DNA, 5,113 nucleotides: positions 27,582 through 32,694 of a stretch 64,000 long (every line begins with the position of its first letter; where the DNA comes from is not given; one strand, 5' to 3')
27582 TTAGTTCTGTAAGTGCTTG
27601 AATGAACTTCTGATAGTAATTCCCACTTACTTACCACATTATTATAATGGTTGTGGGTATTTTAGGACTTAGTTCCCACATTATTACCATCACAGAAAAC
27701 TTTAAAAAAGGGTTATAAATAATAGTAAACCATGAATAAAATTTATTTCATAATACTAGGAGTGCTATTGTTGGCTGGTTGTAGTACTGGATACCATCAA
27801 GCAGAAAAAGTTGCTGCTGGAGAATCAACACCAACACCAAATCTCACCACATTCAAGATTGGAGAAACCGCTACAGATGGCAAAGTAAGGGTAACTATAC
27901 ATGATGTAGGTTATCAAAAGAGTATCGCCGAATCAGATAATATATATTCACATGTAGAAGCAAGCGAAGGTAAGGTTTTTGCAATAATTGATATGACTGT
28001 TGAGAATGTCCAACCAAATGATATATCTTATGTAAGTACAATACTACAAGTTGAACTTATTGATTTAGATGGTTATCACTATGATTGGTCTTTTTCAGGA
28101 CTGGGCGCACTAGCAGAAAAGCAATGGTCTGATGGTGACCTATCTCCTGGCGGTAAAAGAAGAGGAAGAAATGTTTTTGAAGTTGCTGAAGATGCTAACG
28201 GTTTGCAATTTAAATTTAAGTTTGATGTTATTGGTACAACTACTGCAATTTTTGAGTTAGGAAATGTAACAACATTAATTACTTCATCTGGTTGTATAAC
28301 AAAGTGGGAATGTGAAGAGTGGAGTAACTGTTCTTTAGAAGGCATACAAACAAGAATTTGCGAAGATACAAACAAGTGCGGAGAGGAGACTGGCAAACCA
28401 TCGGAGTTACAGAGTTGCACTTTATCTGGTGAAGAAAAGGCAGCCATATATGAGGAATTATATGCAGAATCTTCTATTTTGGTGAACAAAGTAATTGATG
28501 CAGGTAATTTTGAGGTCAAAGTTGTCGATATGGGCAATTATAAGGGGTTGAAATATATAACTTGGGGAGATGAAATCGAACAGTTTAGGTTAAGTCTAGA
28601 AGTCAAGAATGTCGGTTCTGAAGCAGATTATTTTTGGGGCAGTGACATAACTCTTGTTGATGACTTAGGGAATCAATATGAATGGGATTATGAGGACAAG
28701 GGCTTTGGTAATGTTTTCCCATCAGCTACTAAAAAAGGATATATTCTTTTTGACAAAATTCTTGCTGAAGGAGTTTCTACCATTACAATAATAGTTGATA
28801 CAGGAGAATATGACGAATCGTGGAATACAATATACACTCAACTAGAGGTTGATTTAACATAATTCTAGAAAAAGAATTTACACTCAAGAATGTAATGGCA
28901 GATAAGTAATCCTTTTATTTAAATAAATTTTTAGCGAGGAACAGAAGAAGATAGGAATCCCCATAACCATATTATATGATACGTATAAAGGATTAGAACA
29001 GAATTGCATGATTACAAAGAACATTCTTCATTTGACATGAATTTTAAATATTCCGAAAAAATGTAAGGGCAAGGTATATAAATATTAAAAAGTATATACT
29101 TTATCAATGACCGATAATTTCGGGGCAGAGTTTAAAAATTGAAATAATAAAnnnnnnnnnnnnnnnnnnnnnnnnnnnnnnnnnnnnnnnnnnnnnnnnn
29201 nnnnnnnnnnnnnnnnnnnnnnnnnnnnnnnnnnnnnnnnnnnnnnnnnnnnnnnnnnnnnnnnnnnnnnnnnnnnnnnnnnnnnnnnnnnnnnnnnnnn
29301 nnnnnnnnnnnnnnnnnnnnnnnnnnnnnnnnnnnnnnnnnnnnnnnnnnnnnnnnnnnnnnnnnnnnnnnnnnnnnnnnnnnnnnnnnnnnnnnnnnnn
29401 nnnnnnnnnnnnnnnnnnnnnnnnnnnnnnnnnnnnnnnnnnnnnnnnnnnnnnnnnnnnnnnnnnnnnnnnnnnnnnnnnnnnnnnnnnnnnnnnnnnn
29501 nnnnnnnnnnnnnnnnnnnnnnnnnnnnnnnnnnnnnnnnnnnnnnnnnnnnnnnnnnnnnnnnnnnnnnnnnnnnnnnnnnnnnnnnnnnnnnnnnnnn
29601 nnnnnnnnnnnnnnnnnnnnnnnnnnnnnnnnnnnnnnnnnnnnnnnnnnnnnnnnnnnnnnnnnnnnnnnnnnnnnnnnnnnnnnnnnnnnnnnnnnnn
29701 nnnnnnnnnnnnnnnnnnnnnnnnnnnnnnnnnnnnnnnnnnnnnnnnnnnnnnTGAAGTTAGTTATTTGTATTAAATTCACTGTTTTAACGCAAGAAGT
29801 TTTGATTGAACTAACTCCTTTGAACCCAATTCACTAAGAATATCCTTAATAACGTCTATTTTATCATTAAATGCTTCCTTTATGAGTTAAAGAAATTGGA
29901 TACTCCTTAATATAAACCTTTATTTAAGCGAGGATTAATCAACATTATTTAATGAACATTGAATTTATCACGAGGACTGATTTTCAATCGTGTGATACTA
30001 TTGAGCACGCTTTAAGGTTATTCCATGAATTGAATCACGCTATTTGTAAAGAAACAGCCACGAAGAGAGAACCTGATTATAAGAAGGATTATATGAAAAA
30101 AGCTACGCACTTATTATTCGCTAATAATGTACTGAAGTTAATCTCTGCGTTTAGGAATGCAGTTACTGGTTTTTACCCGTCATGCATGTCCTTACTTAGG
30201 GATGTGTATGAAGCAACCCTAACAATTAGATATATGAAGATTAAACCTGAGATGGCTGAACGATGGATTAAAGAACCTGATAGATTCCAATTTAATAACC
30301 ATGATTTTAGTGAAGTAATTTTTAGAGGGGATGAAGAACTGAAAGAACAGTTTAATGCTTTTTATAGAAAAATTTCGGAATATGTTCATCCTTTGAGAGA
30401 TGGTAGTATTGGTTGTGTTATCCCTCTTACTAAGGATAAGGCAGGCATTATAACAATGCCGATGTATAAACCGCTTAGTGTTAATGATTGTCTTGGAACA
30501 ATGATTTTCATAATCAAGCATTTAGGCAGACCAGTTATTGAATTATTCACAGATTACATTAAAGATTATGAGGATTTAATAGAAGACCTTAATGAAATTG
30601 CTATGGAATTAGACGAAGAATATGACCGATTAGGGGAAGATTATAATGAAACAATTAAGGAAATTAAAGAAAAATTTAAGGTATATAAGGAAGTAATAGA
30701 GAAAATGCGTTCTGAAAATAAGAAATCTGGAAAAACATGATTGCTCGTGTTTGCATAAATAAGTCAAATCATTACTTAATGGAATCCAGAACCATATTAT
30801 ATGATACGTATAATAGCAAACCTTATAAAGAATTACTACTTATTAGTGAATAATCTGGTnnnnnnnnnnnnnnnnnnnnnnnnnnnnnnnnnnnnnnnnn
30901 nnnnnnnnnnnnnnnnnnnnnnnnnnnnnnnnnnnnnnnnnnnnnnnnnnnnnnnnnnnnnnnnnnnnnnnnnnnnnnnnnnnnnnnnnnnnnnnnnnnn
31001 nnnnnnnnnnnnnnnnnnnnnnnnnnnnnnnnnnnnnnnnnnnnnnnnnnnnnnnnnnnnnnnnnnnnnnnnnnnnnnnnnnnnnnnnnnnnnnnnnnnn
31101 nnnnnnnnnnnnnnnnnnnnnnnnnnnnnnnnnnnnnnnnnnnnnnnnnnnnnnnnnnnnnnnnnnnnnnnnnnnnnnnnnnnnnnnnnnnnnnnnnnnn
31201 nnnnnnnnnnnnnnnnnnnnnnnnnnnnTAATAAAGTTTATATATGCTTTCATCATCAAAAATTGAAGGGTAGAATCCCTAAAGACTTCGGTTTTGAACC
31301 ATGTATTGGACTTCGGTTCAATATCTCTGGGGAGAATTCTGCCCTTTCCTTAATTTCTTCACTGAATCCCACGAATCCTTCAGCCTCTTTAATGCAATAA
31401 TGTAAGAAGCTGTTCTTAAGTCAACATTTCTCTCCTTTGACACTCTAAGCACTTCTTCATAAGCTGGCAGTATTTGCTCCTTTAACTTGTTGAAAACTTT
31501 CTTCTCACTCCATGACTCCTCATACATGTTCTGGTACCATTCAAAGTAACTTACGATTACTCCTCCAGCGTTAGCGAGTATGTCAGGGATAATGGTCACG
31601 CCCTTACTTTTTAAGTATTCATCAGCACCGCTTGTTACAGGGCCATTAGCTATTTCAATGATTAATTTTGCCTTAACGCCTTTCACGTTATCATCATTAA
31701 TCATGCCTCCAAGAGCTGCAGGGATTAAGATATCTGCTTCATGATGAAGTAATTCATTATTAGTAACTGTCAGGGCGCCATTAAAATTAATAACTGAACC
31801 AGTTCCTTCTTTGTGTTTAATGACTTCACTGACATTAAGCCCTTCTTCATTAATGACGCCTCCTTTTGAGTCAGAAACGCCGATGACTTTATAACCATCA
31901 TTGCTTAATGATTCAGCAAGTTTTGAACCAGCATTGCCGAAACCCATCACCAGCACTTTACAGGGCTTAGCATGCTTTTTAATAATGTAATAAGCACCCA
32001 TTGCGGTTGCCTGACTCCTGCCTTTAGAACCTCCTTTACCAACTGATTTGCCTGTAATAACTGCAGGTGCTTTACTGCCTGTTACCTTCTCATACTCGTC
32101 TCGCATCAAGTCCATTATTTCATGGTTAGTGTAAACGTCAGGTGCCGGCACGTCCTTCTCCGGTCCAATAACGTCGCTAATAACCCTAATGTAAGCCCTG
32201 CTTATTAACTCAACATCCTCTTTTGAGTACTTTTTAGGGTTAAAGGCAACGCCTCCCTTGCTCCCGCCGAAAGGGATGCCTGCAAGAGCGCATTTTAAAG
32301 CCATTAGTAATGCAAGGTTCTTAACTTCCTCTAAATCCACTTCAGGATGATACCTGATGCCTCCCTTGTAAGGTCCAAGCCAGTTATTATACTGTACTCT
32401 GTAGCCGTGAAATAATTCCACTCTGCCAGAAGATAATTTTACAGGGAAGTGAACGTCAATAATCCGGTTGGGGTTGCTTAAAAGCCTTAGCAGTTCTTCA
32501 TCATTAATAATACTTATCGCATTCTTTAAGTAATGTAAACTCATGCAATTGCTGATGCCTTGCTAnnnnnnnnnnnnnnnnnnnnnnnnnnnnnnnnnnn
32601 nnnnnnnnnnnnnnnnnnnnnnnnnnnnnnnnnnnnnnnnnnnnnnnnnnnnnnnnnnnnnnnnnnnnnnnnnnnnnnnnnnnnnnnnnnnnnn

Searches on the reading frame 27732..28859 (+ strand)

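Call 97: search_protein_families(library=pfam, proteins=[window:27732-28859:+], max_evalue=0.00001)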
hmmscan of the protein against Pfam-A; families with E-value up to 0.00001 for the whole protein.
window:27732-28859:+ (376 aa): 1 family
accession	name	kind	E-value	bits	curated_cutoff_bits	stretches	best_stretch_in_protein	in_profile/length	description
PF11611.13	DUF4352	-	8e-19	68.6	25.9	1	41-166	1-116/122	Domain of unknown function (DUF4352)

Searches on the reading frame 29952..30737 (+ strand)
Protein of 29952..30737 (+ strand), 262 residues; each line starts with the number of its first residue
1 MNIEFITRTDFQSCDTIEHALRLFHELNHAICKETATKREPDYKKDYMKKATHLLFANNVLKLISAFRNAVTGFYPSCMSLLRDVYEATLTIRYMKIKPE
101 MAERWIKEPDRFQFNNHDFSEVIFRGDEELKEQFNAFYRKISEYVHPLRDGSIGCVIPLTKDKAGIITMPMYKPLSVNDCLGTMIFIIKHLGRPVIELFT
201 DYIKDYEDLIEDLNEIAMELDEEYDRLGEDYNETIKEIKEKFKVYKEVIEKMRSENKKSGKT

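Call 97: search_protein_families(library=pfam, proteins=[window:29952-30737:+], max_evalue=0.00001)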
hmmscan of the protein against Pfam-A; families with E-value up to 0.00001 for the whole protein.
window:29952-30737:+ (262 aa): 1 family
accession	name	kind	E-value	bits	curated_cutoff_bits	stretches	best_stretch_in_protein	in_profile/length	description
PF18928.5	DUF5677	-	8.7e-06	26.3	27.1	0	51-107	3-61/166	Family of unknown function (DUF5677)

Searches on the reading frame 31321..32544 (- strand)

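Call 97: search_protein_families(library=pfam, proteins=[window:31321-32544:-], max_evalue=0.00001)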
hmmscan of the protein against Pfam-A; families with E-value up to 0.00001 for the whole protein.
window:31321-32544:- (408 aa): 2 families
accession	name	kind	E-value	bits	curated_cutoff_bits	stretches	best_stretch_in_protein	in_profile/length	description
PF00208.27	ELFV_dehydrog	-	8.4e-65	219.3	23.4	1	171-390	1-235/241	Glutamate/Leucine/Phenylalanine/Valine dehydrogenase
PF02812.23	ELFV_dehydrog_N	-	2.1e-51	173.4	25.3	1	25-153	1-129/129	Glu/Leu/Phe/Val dehydrogenase, dimerisation domain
